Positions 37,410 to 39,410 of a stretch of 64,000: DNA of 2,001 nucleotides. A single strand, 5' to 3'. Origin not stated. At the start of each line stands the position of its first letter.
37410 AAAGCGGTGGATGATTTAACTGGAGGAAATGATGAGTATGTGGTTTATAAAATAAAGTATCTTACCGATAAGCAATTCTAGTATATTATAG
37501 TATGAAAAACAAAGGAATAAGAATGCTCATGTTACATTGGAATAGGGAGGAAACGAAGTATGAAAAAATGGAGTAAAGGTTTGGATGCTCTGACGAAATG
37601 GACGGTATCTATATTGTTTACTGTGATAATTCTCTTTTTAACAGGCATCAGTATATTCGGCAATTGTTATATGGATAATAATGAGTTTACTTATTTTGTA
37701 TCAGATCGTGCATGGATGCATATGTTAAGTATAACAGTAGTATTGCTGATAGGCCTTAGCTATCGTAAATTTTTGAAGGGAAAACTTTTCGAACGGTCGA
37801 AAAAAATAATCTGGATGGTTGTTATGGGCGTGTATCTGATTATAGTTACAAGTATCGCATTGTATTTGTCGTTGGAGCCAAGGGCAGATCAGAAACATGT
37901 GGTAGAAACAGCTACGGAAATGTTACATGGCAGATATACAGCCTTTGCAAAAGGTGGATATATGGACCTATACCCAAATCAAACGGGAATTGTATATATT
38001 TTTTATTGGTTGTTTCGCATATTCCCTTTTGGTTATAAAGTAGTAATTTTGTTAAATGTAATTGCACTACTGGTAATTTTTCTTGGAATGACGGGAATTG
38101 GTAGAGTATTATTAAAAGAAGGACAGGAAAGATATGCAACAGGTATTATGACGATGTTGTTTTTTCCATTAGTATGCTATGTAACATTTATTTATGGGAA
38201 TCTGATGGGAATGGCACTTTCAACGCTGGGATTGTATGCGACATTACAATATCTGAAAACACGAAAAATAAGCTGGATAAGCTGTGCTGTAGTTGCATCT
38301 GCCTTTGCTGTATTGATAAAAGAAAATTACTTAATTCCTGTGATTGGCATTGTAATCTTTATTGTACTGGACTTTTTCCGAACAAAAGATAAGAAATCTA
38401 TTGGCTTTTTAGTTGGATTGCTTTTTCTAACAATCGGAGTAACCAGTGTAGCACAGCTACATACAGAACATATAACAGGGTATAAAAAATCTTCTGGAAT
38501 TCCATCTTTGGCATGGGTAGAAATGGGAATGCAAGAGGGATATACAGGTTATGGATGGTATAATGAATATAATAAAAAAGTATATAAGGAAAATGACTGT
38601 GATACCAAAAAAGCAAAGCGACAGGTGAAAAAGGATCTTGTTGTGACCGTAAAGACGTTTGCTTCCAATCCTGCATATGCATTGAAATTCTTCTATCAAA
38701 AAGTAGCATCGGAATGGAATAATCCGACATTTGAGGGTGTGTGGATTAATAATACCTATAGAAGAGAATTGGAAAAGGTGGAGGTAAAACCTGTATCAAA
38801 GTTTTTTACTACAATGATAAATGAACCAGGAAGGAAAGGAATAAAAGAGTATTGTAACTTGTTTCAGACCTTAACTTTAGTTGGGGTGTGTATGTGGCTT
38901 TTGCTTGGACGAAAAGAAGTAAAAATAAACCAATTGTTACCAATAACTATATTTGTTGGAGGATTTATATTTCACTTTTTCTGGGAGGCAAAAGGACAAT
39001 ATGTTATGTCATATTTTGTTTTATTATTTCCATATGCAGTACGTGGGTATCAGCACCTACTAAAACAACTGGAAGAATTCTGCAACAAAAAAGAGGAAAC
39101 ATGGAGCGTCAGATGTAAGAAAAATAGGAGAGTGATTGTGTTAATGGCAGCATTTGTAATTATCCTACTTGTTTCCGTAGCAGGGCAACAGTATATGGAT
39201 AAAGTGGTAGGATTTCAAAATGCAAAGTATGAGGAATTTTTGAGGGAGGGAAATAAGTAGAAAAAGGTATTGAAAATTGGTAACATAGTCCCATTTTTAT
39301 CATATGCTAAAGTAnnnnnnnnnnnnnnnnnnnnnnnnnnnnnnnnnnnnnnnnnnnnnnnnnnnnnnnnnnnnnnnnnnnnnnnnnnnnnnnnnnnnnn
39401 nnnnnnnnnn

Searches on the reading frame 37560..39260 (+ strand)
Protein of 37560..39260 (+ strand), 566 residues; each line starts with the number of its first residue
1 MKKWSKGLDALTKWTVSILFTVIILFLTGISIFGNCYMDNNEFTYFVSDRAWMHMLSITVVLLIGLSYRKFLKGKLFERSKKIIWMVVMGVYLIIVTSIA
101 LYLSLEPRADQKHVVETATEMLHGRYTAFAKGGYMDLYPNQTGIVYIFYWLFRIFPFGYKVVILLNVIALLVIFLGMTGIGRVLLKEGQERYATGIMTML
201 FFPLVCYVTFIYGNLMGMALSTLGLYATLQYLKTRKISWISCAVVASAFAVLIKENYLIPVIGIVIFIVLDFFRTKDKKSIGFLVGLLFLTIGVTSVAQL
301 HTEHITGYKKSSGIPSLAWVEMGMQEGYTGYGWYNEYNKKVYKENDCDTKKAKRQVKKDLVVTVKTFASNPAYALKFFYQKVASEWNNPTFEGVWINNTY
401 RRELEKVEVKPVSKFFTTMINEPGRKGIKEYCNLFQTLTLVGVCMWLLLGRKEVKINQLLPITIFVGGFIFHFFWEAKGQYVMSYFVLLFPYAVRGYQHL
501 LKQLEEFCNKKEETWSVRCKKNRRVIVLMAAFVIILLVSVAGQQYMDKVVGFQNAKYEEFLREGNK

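Call 36: search_protein_families(library=pfam, proteins=[window:37560-39260:+], max_evalue=0.0001)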
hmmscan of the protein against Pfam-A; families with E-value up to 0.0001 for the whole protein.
window:37560-39260:+ (566 aa): 1 family
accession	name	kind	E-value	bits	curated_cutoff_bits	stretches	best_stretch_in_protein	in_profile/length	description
PF13231.12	PMT_2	-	2.1e-05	25.2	26.1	1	146-292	8-153/160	Dolichyl-phosphate-mannose-protein mannosyltransferase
